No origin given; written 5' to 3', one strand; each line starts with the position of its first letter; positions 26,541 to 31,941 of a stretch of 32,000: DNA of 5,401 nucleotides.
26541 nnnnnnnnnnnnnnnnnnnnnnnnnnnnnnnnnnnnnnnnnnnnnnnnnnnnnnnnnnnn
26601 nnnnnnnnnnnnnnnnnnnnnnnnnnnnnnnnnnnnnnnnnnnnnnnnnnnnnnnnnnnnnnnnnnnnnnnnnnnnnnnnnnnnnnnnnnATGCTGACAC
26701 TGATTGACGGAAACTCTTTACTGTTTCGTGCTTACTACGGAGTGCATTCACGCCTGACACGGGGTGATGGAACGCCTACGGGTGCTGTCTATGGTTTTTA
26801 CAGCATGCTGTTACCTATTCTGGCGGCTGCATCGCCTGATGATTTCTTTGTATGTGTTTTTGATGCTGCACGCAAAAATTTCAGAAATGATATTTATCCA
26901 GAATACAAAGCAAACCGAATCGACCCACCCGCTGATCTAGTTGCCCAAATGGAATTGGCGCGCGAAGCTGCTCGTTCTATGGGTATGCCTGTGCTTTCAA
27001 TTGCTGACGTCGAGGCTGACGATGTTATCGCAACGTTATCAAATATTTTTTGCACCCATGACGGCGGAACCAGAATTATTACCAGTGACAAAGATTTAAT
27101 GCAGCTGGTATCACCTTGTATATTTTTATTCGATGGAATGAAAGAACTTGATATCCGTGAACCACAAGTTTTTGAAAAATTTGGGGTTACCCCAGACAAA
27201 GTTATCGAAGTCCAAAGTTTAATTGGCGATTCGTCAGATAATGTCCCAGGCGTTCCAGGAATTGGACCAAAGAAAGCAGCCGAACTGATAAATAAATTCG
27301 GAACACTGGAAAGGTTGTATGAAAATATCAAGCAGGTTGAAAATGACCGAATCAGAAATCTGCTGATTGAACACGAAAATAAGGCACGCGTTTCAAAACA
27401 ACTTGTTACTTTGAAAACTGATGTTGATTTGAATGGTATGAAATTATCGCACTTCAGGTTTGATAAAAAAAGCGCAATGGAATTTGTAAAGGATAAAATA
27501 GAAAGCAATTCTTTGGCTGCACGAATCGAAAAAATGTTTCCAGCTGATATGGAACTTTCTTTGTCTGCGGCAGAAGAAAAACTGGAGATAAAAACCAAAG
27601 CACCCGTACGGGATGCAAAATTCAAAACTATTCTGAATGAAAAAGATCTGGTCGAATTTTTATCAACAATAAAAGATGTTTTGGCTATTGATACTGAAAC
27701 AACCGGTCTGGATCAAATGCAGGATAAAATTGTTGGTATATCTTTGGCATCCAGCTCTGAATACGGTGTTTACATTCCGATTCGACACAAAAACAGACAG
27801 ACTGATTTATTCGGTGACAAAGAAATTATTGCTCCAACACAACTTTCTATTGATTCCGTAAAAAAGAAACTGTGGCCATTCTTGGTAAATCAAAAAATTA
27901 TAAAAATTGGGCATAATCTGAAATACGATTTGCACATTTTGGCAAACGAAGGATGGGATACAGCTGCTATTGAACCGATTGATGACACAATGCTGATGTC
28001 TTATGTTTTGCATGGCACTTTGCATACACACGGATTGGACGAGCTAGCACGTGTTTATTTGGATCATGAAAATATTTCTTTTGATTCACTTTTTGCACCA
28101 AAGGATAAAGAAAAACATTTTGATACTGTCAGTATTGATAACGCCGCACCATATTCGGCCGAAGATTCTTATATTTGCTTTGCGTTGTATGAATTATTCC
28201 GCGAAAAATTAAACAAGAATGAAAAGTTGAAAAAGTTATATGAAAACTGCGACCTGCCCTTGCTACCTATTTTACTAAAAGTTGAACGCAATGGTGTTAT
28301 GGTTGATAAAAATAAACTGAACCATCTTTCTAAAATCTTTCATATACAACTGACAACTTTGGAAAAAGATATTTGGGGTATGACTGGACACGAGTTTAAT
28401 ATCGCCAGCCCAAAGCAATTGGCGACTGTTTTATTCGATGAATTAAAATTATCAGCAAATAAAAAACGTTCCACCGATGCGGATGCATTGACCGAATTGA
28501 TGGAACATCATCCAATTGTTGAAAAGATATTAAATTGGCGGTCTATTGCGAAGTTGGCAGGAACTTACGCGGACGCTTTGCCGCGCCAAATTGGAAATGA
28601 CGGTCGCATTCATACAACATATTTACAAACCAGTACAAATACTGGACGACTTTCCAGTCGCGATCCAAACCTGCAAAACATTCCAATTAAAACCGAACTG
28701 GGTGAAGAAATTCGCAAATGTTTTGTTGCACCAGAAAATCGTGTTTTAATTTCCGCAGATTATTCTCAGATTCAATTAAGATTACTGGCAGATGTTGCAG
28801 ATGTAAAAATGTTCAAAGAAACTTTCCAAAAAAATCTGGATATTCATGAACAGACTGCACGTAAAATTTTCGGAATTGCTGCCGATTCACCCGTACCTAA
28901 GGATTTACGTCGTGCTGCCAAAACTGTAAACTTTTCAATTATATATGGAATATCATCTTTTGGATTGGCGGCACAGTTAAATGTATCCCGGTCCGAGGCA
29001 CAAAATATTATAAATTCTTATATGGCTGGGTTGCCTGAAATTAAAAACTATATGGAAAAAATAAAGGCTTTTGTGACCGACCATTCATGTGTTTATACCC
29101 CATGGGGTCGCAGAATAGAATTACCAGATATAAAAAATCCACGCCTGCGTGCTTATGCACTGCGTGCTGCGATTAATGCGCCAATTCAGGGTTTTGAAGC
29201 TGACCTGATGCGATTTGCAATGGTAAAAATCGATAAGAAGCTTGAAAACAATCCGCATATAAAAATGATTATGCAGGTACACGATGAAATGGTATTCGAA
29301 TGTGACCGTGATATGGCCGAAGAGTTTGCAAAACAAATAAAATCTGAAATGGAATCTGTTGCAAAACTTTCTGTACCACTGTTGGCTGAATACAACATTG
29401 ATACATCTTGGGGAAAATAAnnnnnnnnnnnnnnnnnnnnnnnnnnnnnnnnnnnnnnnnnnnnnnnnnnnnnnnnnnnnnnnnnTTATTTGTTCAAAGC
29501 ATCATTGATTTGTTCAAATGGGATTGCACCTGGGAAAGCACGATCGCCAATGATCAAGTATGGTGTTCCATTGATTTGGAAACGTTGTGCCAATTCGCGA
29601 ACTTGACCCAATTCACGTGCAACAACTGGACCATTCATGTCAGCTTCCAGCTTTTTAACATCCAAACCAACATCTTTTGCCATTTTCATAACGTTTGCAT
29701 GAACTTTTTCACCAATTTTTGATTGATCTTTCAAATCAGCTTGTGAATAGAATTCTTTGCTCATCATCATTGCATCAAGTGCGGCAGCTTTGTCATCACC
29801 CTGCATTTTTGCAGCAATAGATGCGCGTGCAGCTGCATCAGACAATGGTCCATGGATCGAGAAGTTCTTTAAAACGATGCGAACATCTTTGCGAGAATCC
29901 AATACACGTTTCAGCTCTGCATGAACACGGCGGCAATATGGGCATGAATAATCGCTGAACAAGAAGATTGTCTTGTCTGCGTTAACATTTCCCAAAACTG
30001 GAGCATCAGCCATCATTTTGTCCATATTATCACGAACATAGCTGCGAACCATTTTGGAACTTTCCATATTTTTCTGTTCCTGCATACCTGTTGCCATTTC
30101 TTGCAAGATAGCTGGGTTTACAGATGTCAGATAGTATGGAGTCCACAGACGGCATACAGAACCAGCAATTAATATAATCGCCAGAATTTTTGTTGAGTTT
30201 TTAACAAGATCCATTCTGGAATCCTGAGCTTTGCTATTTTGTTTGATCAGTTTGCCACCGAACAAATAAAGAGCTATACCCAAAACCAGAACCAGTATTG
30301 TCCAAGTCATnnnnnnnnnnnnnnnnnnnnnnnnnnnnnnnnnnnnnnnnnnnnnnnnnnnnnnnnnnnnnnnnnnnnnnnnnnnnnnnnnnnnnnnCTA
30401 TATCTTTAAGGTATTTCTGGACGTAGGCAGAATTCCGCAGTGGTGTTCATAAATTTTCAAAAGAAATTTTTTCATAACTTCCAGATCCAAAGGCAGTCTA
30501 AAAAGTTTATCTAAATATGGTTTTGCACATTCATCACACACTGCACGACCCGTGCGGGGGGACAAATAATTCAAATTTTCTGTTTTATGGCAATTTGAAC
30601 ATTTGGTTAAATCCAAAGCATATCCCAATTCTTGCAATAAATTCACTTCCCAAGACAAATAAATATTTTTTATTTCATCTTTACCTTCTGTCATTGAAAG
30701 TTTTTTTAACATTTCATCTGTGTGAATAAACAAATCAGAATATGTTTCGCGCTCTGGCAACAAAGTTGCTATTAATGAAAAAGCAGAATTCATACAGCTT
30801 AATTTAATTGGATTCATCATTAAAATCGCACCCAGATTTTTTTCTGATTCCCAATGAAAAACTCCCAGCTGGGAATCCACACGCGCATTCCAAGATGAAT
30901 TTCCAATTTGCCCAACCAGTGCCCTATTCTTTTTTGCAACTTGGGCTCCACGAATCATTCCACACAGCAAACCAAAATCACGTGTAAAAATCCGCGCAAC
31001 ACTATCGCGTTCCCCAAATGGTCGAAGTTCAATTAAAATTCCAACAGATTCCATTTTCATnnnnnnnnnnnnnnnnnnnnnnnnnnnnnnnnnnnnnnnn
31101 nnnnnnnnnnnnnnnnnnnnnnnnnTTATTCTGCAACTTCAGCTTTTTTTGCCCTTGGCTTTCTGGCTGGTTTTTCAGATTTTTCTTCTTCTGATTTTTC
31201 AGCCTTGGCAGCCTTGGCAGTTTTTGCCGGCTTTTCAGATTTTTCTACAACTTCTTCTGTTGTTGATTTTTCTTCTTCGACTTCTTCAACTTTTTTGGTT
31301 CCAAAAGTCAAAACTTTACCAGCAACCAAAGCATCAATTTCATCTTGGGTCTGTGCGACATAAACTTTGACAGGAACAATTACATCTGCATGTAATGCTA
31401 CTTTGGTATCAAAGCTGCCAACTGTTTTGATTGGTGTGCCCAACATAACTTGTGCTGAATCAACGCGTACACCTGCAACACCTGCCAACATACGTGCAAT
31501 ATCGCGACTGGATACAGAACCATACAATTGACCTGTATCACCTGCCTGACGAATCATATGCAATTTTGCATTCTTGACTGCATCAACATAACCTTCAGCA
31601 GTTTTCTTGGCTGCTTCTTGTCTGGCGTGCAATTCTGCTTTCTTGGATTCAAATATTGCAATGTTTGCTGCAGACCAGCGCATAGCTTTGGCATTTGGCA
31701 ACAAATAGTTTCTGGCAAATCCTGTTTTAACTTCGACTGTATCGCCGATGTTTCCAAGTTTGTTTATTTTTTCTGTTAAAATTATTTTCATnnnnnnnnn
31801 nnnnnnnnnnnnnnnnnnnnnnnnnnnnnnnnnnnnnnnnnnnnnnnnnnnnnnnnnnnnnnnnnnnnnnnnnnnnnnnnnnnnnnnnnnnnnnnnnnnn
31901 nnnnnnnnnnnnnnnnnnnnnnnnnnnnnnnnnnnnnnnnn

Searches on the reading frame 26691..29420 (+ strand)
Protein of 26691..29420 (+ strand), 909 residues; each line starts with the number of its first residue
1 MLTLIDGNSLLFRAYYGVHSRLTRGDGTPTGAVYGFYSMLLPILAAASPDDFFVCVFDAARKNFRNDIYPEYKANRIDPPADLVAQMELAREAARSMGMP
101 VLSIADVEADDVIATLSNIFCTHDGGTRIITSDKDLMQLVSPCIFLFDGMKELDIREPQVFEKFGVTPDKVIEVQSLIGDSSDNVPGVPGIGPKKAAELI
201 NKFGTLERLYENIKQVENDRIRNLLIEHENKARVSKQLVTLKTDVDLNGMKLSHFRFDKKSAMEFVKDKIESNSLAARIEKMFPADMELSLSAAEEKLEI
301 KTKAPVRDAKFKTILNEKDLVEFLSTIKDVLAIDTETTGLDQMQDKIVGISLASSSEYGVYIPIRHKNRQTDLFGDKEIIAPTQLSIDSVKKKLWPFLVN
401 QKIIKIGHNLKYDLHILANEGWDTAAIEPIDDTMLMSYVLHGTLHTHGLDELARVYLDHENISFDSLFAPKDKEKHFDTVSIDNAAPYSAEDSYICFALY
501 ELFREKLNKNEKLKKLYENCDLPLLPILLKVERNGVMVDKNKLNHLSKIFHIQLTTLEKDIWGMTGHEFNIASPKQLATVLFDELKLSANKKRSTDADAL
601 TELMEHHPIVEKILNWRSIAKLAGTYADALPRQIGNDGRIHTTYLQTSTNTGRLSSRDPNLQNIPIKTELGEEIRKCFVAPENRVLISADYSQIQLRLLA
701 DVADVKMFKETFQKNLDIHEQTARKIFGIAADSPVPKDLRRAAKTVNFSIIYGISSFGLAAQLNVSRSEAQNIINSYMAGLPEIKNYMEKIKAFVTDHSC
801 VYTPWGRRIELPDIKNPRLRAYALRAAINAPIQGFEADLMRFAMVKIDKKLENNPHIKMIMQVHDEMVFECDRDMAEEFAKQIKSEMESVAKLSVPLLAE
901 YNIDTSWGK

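Call 52: search_protein_families(library=pfam, proteins=[window:26691-29420:+], max_evalue=0.00001)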
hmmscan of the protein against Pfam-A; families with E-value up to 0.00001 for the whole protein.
window:26691-29420:+ (909 aa): 4 families
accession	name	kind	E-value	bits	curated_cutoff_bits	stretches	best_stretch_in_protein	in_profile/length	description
PF00476.26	DNA_pol_A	-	7.9e-131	436.9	34.3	1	541-908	2-380/381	DNA polymerase family A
PF02739.22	5_3_exonuc_N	-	6.5e-50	169.5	34.3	1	2-165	2-164/164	5'-3' exonuclease, N-terminal resolvase-like domain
PF01367.25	5_3_exonuc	-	1e-29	103.3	40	1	166-257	1-91/97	5'-3' exonuclease, C-terminal SAM fold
PF01612.26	DNA_pol_A_exo1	-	1.6e-22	80.5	23.6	1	313-507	3-172/173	3'-5' exonuclease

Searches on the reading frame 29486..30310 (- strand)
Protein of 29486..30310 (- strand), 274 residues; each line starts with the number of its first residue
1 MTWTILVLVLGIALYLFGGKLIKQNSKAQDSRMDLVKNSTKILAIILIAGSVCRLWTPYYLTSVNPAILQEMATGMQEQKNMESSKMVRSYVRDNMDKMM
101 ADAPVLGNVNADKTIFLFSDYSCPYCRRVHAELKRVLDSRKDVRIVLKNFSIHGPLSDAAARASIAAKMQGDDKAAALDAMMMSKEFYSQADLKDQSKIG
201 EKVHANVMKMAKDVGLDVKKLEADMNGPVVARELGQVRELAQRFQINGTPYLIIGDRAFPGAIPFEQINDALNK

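Call 52: search_protein_families(library=pfam, proteins=[window:29486-30310:-], max_evalue=0.00001)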
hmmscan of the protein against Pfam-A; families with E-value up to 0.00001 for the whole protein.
window:29486-30310:- (274 aa): 3 families
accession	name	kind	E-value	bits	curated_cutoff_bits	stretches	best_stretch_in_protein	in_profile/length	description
PF01323.26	DSBA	-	3.5e-20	73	25.6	1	114-272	1-190/191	DSBA-like thioredoxin domain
PF13462.12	Thioredoxin_4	-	1.9e-17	64.4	23.2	1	104-273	6-164/165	Thioredoxin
PF13098.12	Thioredoxin_2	-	3.1e-12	47.2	27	1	111-272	5-104/104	Thioredoxin-like domain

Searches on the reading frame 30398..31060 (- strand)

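Call 52: search_protein_families(library=pfam, proteins=[window:30398-31060:-], max_evalue=0.00001)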
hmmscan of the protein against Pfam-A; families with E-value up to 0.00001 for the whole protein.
window:30398-31060:- (220 aa): 2 families
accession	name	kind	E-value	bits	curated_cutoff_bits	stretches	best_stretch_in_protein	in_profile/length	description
PF02565.21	RecO_C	-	8.3e-20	71.6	22.1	1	84-185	4-108/157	Recombination protein O C terminal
PF11967.14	RecO_N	-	4.2e-08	33.5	27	1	1-51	1-52/80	Recombination protein O N terminal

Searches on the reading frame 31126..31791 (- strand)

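Call 52: search_protein_families(library=pfam, proteins=[window:31126-31791:-], max_evalue=0.00001)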
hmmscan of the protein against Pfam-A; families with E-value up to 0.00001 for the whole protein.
window:31126-31791:- (221 aa): 2 families
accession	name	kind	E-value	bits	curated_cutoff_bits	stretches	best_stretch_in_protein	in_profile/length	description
PF03948.19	Ribosomal_L9_C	-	1.7e-18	67.3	23.2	1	68-146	6-85/86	Ribosomal protein L9, C-terminal domain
PF01281.25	Ribosomal_L9_N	-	2.2e-18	66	20.7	1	1-46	1-46/47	Ribosomal protein L9, N-terminal domain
